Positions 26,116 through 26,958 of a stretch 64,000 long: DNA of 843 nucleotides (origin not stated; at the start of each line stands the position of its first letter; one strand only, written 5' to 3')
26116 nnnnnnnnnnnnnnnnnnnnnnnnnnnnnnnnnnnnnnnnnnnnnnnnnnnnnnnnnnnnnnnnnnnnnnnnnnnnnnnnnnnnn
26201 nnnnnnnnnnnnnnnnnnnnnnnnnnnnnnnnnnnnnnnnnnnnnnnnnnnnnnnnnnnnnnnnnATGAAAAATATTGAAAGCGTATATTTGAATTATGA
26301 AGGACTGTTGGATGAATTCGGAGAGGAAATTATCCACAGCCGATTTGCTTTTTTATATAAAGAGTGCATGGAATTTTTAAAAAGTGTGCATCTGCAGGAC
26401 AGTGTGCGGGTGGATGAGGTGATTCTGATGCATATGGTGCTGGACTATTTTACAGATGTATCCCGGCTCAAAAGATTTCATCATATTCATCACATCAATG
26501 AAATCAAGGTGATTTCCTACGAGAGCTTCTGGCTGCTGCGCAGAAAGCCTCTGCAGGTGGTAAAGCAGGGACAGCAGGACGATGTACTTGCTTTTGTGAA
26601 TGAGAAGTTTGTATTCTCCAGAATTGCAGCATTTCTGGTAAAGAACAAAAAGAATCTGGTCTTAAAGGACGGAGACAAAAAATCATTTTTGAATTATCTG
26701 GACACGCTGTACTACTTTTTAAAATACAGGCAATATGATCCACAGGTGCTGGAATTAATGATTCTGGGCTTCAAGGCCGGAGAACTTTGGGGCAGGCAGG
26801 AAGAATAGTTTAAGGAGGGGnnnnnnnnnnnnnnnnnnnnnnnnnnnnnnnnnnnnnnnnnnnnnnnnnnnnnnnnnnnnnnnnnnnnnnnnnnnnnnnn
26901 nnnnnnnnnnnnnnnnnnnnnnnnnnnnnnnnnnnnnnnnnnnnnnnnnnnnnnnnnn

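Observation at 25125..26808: Three-gene module: small RelA/SpoT synthetase plus two unknown coupled ORFs (candidate toxSAS-like, defence or stress system)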

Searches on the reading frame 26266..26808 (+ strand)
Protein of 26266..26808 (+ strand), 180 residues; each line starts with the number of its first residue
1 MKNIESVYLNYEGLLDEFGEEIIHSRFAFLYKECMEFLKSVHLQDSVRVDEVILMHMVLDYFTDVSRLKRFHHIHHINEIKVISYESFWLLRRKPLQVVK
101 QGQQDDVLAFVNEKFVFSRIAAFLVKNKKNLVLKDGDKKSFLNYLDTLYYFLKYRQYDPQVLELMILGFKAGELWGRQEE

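Call 3: search_protein_families(library=pfam, proteins=[window:26266-26808:+], max_evalue=1)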
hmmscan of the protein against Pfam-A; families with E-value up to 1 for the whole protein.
window:26266-26808:+ (180 aa): 0 families

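Call 4: search_protein_families(library=padloc, proteins=[window:26266-26808:+], max_evalue=1)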
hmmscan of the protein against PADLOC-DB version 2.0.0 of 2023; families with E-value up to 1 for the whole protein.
window:26266-26808:+ (180 aa): 0 families

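Call 5: search_protein_families(library=ncbifam, proteins=[window:26266-26808:+], max_evalue=1)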
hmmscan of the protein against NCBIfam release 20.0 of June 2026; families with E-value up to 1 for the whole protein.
window:26266-26808:+ (180 aa): 0 families

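Call 8: search_solved_structures(query=window:26266-26808:+, max_evalue=10)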
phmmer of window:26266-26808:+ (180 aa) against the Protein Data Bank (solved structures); distinct sequences matched with E-value up to 10: 3.
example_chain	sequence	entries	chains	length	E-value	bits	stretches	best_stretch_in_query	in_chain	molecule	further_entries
7tv2_A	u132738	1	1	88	0.69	13.3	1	131-165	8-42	Capsid protein p24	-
4xuk_A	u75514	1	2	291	1.6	12.1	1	112-167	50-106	Putative hydrolase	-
8fzc_A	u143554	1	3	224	2.3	11.6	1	131-165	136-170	Spacer peptide 2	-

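Call 18: find_homologous_proteins(query=window:26266-26808:+, max_evalue=0.001)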
Query window:26266-26808:+ (180 aa): 150 proteins with E <= 0.001 among 209 candidates; the best 120 are listed.
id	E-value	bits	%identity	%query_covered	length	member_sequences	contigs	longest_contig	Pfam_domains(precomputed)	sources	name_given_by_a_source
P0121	3.8e-113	394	100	100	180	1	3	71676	-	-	-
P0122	3.0e-100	352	87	100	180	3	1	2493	-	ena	-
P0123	1.1e-88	314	79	100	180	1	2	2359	-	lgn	-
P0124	1.8e-88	313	79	100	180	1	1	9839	-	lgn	-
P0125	3.1e-88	312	78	100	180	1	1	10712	-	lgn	-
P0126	9.9e-88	311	77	99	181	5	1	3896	-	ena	-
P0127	2.2e-87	310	76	99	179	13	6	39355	-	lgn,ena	-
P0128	2.6e-86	306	77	100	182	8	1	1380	-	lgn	-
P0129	3.1e-86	306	76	99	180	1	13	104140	-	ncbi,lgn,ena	-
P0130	7.5e-86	305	74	100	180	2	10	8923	-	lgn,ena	-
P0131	7.5e-86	305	75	99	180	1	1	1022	-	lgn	-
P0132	1.2e-85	304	76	99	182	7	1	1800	-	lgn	-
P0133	1.7e-85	304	77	99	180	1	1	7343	-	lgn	-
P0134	1.8e-85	304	77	99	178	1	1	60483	-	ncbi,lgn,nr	ncbi:MAG: hypothetical protein Q4C65_08240 [Eubacteriales bacterium]|nr:hypothetical protein [Eubact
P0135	2.7e-85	303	76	99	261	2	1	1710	-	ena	-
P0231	2.0e-42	163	47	94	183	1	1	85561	-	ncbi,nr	ncbi:hypothetical protein FACS1894109_00430 [Spirochaetia bacterium]|nr:hypothetical protein FACS189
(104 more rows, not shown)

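Call 26: predict_structure(alignment_id=A2)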
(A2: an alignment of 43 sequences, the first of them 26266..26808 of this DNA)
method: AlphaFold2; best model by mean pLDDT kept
length: 180 residues; sequences in the alignment: 43
mean_pLDDT: 84.8   pTM: 0.81
mean pLDDT of the five models: 84.8, 84.1, 83.8, 83.7, 82.2
residues with pLDDT >= 90: 103; 70-90: 48; 50-70: 21; < 50: 8
segments of 3 or more residues with pLDDT < 50: 1-8
pLDDT, mean of each block of 10 residues (from residue 1): 44 86 96 97 93 96 94 91 96 92 70 94 74 68 88 82 91 73
secondary structure, 60 per line:
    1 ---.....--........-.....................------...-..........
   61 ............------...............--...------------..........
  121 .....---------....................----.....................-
elements in order: H4-8 H11-18 H20-40 E47-49 H51-72 H79-93 E96-98 H111-125 H135-154 H159-179

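Call 29: fold_search(model_id=the predicted structure, library=pdb)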
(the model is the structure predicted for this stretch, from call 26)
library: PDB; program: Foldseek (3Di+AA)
matches with E <= 10: 61; with E <= 0.001: 0
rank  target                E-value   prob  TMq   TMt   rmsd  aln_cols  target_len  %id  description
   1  1z5x_U                3.4e+00  0.03  0.16  0.15  16.1       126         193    9  hemipteran ecdysone receptor ligand-binding domain complexed with ponasterone A (released 2005-04-05)
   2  1orj_B                3.6e+00  0.13  0.25  0.38   9.0       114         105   14  FLAGELLAR EXPORT CHAPERONE (released 2003-09-16)
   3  6ux8_A                3.6e+00  0.04  0.17  0.20  14.9       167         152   11  Structure of monobody 33 MLKL N-terminal domain complex (released 2020-04-01)
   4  2awi_A                3.8e+00  0.02  0.16  0.11  16.9       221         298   12  Structure of PrgX Y153C mutant (released 2005-12-06)
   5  3m4y                  4.5e+00  0.07  0.26  0.11  13.4       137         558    9  Structural characterization of the subunit A mutant P235A of the A-ATP synthase (released 2011-01-26)
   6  9n63_A                4.7e+00  0.04  0.18  0.07  21.5       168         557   11  Transporter associated with antigen processing (TAP) EQ mutant bound to ATP in the outward-facing open state (released 2025-09-03)
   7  1vdz                  5.0e+00  0.08  0.27  0.12  13.2       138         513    8  Crystal structure of A-type ATPase catalytic subunit A from Pyrococcus horikoshii OT3 (released 2005-06-21)
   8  2axu_J                5.0e+00  0.02  0.18  0.13  17.0       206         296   15  Structure of PrgX (released 2005-12-06)
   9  7dqc_C                5.3e+00  0.04  0.21  0.09  15.2       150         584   11  Crystal structure of nucleotide-free mutant A(S23C)3B(N64C)3 complex from Enterococcus hirae V-ATPase (released 2021-12-29)
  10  2axv_B                5.6e+00  0.02  0.19  0.13  16.8       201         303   14  Structure of PrgX Y153C mutant (released 2005-12-06)
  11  6pao_B                5.9e+00  0.02  0.17  0.07  25.1       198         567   12  Structure of a bacterial Atm1-family ABC exporter with ATP bound (released 2020-06-24)
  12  5t4o_A                6.3e+00  0.02  0.17  0.08  12.6       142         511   13  Autoinhibited E. coli ATP synthase state 1 (released 2016-12-28)
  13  6z46_K                6.6e+00  0.07  0.23  0.24  11.7       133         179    9  Structure of the S. acidocaldarius 20S proteasome (Saci0613/Saci0662) (released 2020-08-05)
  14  8rn7_C                6.6e+00  0.07  0.15  0.13   6.7        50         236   16  Pseudo-symmetrical influenza B polymerase apo-dimer, core-only moeity (from "Influenza B polymerase pseudo-symmetrical (released 2024-09-11)
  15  8fs3_E                6.6e+00  0.04  0.24  0.14  17.3       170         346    9  Structure of S. cerevisiae Rad24-RFC loading the 9-1-1 clamp onto a 10-nt gapped DNA in step 1 (open 9-1-1 and shoulde (released 2023-06-14)
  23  7ae9_A                7.0e+00  0.03  0.19  0.22  12.8       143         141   12  Crystal structure of mono-AMPylated HEPN(R46E) toxin in complex with MNT antitoxin (released 2020-12-30)
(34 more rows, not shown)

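Call 35: search_protein_representatives(alignment_id=A2)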
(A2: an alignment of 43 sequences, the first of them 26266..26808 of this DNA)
Query: 43 sequences, 180 profile positions. Proteins with E-value up to 0.001 (for the whole library): 916; up to 1e-10: 463; up to 1e-30: 123. The best 150 are listed.
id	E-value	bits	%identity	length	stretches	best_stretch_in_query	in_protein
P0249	1.5e-87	308.7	-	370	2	3-175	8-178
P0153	8.1e-77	273.7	-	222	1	1-173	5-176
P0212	1.5e-68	246.8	-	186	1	1-179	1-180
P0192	4.2e-67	242.0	-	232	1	1-163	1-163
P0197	3.6e-64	232.5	-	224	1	9-164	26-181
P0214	1.8e-60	220.5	-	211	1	37-178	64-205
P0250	9.0e-59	214.9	-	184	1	1-177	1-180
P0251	3.1e-58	213.2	-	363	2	20-175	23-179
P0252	3.3e-54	200.0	-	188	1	1-177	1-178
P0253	4.2e-54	199.7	-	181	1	1-175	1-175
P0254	8.5e-54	198.7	-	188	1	3-178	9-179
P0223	9.2e-53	195.3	-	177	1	1-141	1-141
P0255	6.3e-52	192.6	-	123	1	55-175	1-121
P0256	1.0e-51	191.9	-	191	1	1-175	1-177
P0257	2.4e-50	187.4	-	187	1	7-174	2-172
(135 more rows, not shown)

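Call 37: find_related_loci(query=A2, collection=viral_contigs, flank=6000)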
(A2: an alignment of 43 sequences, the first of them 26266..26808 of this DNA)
Query A2 (180 aa) in viral_contigs; peptide patterns used: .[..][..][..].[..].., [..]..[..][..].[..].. (x = any residue, [..] = any of these).
123 stretches matched a pattern; 2 encode a relative of the query (tblastn E <= 1e-3); 2 distinct loci.
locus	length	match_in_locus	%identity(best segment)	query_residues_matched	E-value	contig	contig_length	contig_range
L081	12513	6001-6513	32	9-176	1e-25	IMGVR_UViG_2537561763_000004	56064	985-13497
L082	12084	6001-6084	50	57-84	7e-6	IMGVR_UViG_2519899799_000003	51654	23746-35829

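Call 38: find_encoding_contigs(protein=P0231, flank=6000, max_places=3)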
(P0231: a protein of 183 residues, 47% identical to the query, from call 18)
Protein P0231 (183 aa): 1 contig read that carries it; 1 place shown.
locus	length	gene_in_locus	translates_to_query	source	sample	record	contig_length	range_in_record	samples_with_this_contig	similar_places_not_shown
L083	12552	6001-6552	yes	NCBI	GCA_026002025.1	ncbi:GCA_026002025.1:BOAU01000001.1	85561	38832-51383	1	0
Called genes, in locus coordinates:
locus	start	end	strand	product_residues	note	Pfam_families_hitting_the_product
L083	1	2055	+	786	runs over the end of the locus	-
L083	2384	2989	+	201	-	-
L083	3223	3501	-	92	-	PF15738:YafQ_toxin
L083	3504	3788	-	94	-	-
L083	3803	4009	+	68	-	-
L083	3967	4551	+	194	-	-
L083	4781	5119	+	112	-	-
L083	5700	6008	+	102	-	-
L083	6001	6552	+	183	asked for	-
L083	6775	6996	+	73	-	PF03050:DDE_Tnp_IS66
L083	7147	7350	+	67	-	-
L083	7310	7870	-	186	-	-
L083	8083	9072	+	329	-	PF02603:Hpr_kinase_N, PF07475:Hpr_kinase_C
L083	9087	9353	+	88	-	PF00381:PTS-HPr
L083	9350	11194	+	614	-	PF00672:HAMP, PF00512:HisKA, PF02518:HATPase_c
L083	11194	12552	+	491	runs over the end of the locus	PF00072:Response_reg, PF00158:Sigma54_activat, PF01078:Mg_chelatase (faint), PF14532:Sigma54_activ_2, PF00004:AAA (weak), PF07728:AAA_5 (weak), PF25601:AAA_lid_14, PF02954:HTH_8 (weak)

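Call 42: search_dna_similar(query=window:26266-26808:+, collection=plasmids, mode=protein, max_evalue=0.001, max_rows=30)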
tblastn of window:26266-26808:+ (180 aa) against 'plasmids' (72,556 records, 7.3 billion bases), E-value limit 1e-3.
No match.

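Call 43: search_dna_similar(query=window:26266-26808:+, collection=phages, mode=protein, max_evalue=0.001, max_rows=30)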
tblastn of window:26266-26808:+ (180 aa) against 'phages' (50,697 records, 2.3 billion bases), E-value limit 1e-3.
No match.

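Call 45: search_protein_families(library=pfam, alignment_id=A3, max_evalue=1)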
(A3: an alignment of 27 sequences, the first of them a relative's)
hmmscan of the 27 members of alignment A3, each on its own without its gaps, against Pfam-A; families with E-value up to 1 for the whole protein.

A. member 1, P0365 (184 aa): 0 families

B. families by the number of members that match (of 27 scanned): 13 families
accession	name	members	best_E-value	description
PF11916.13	Vac14_Fig4_bd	1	0.022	Vacuolar protein 14 C-terminal Fig4p binding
PF10656.15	DUF2483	1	0.026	Hypothetical protein of unknown function (DUF2483)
PF06294.16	CH_2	1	0.028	CH-like domain in sperm protein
PF06115.17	DUF956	1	0.046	Domain of unknown function (DUF956)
PF17679.6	Dip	1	0.077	gp37/Dip protein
PF21958.2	SOGP_N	1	0.11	SOGP N-terminal domain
PF15608.11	PELOTA_1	1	0.11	PELOTA RNA binding domain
PF08312.17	cwf21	1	0.14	cwf21 domain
PF05930.18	Phage_AlpA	1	0.17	Prophage CP4-57 regulatory protein (AlpA)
PF02267.23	Rib_hydrolayse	1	0.2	ADP-ribosyl cyclase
PF03876.22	SHS2_Rpb7-N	1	0.21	SHS2 domain found in N terminus of Rpb7p/Rpc25p/MJ0397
PF14664.11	RICTOR_N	1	0.24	Rapamycin-insensitive companion of mTOR, N-term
PF08621.15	RPAP1_N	1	0.92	RPAP1-like, N-terminal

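Call 46: search_protein_families(library=padloc, alignment_id=A3, max_evalue=1)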
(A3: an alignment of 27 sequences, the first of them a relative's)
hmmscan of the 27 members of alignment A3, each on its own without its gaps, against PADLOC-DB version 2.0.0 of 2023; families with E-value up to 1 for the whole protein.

A. member 1, P0365 (184 aa): 0 families

B. families by the number of members that match (of 27 scanned): 2 families
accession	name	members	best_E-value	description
PDLC02666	DndD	1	0.0062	DndD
PDLC01917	CARF6--CARF_CARF_CARF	1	0.016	-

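Call 50: find_related_loci(query=A4, collection=metagenome_contigs, flank=5000)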
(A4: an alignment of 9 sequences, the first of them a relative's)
Query A4 (190 aa) in metagenome_contigs; peptide patterns used: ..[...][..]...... (x = any residue, [..] = any of these).
167 stretches matched a pattern; 154 encode a relative of the query (tblastn E <= 1e-3); the best 80 are kept; 80 distinct loci.
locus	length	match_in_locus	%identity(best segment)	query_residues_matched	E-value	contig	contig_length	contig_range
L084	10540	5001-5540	39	1-180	6e-38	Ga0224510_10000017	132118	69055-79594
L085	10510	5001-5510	41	7-176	9e-36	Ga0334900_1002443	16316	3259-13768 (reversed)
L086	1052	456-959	39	8-175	4e-36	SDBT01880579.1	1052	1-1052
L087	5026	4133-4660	35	7-182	6e-35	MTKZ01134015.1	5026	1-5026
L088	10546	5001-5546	39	1-185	1e-39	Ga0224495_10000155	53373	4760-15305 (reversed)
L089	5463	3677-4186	41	7-176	4e-34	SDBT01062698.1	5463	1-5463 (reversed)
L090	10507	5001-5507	37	7-180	8e-34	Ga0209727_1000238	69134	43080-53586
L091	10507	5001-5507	37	7-180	8e-34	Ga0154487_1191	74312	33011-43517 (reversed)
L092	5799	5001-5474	39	8-165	1e-33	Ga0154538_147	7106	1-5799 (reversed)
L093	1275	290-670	47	50-176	2e-34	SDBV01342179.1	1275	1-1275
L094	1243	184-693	36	6-175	3e-34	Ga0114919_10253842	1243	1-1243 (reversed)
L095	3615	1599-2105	38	7-175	1e-33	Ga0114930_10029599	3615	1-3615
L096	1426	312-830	37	7-178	2e-33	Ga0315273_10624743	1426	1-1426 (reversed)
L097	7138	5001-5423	38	33-175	5e-29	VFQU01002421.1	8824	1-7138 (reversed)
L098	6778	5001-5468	36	7-162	1e-28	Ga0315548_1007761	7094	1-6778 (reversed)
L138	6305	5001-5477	38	8-171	1e-21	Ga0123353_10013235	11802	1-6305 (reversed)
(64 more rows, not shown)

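Call 54: fold_search(model_id=the predicted structure, library=viral)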
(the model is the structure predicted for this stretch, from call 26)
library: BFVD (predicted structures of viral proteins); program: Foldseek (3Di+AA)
matches with E <= 10: 66; with E <= 0.001: 0
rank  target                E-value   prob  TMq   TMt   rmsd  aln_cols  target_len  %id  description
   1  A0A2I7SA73            2.0e+00  0.08  0.18  0.17  22.1       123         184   15  (no name in the UniProt tables at hand)
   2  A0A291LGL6            2.0e+00  0.04  0.15  0.19  17.5       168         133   12  Uncharacterized protein [Aeromonas phage AS-sw]
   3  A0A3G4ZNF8            2.5e+00  0.09  0.29  0.08  14.4       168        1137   11  DUF7932 domain-containing protein [Terrestrivirus sp.]
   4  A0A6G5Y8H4            3.0e+00  0.10  0.23  0.36  10.0       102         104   16  (no name in the UniProt tables at hand)
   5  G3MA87                3.2e+00  0.05  0.20  0.17  17.0       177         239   14  Gp346 [Bacillus phage G]
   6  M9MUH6                3.7e+00  0.18  0.31  0.47   6.4       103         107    8  (no name in the UniProt tables at hand)
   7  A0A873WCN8            3.7e+00  0.05  0.19  0.21   8.0       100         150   16  Uncharacterized protein [Klebsiella phage Miami]
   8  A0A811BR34            3.9e+00  0.04  0.15  0.11  15.9       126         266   17  Uncharacterized protein [Pandoravirus japonicus]
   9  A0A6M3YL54            4.2e+00  0.08  0.18  0.15   8.5        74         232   14  (no name in the UniProt tables at hand)
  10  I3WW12                4.4e+00  0.07  0.18  0.20  13.9        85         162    7  Uncharacterized protein [Acinetobacter phage ZZ1]
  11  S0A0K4                4.4e+00  0.06  0.22  0.28  12.9       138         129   10  Uncharacterized protein [Cellulophaga phage phi14:2]
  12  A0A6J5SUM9            4.4e+00  0.05  0.19  0.19  10.0       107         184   16  Uncharacterized protein [uncultured Caudovirales phage]
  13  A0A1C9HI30            4.7e+00  0.08  0.18  0.12  10.3        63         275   11  LS008 [Lumpy skin disease virus]
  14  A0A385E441            4.7e+00  0.05  0.20  0.27  14.1       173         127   14  (no name in the UniProt tables at hand)
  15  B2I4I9                4.7e+00  0.03  0.21  0.13  18.2       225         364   11  Pore-forming tail tip protein [Escherichia phage Eps7]
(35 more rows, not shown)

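Call 78: search_solved_structures(query=A3, max_evalue=10)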
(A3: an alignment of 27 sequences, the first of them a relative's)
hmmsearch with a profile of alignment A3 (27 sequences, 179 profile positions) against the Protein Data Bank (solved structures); distinct sequences matched with E-value up to 10: 1.
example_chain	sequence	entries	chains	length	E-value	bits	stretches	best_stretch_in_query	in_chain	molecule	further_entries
6m3h_A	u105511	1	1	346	0.71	12.9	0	51-74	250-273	Histone PARylation factor 1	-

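Call 81: search_protein_families(library=phrogs, proteins=[window:26266-26808:+, L081:5758-5982:+, L081:5989-6573:+, L088:5001-5537:+, L084:4965-5555:+], max_evalue=0.1)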
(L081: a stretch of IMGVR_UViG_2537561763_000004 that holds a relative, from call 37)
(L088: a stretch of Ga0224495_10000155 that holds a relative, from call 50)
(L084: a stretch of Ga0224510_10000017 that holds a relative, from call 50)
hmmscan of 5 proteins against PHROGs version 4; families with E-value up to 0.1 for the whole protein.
window:26266-26808:+ (180 aa): 0 families

L081:5758-5982:+ (74 aa): 1 family
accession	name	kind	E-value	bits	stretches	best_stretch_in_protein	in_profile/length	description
phrog_38756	-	unknown function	1e-34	119.7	1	1-73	1-74/74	-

L081:5989-6573:+ (194 aa): 1 family
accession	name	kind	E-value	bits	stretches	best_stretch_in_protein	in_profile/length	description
phrog_31591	-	DNA, RNA and nucleotide metabolism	0.077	14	0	68-100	69-100/136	HTH DNA binding protein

L088:5001-5537:+ (178 aa): 1 family
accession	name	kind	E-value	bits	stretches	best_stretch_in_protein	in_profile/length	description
phrog_3459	-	unknown function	0.022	15.7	1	47-78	16-47/67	-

L084:4965-5555:+ (196 aa): 0 families

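Call 93: search_protein_families(library=pfam, alignment_id=A9, max_evalue=0.00001)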
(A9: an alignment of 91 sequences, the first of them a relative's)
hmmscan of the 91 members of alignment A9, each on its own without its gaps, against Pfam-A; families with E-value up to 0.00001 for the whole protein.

A. member 1, L081:1101-1724:- (208 aa): 0 families

B. families by the number of members that match (of 91 scanned): 124 families (the first 25 are shown)
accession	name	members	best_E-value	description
PF00989.32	PAS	3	1.1e-28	PAS fold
PF13426.13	PAS_9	3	6.4e-26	PAS domain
PF02463.25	SMC_N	3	1.8e-19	RecF/RecN/SMC N terminal domain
PF13188.13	PAS_8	3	7e-18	PAS domain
PF01656.29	CbiA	3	4.1e-17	CobQ/CobB/MinD/ParA nucleotide binding domain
PF13304.12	AAA_21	3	8.6e-13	AAA domain, putative AbiEii toxin, Type IV TA system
PF01078.27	Mg_chelatase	2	1.4e-76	Magnesium chelatase, subunit ChlI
PF00005.33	ABC_tran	2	1.2e-35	ABC transporter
PF13614.12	AAA_31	2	2.3e-28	AAA domain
PF02518.31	HATPase_c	2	9.6e-25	Histidine kinase-, DNA gyrase B-, and HSP90-like ATPase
PF08447.18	PAS_3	2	2.9e-22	PAS fold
PF02687.27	FtsX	2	2.6e-19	FtsX-like permease C-terminal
PF07728.20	AAA_5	2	9.3e-08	AAA domain (dynein-related subfamily)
PF04960.20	Glutaminase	1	5.6e-114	Glutaminase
PF02384.22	N6_Mtase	1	1.7e-70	N-6 DNA Methylase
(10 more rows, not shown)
